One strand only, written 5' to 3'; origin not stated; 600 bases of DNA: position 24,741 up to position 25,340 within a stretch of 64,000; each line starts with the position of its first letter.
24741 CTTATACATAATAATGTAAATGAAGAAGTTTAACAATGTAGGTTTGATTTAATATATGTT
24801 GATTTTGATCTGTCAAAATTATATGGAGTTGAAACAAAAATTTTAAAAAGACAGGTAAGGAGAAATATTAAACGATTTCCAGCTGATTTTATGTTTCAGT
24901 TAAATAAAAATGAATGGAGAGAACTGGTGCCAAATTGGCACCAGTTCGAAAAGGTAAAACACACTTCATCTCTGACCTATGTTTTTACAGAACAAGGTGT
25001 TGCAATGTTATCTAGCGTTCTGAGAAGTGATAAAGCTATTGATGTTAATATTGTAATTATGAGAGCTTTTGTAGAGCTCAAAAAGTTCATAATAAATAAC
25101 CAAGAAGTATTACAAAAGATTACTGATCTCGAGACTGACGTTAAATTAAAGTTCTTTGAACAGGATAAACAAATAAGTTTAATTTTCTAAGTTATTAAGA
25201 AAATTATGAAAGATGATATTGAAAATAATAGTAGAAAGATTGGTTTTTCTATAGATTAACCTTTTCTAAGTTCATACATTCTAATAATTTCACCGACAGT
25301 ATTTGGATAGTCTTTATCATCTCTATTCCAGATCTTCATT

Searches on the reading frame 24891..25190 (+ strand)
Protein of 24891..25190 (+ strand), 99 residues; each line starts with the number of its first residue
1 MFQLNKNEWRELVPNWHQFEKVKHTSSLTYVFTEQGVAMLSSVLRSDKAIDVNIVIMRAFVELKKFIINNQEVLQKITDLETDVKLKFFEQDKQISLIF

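Call 33: search_protein_families(library=pfam, proteins=[window:24891-25190:+], max_evalue=0.01)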
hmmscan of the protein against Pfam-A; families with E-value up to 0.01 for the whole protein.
window:24891-25190:+ (99 aa): 1 family
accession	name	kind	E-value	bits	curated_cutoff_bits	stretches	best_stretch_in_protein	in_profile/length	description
PF10543.14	ORF6N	-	5.5e-09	36.6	27.8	1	1-43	44-86/86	ORF6N domain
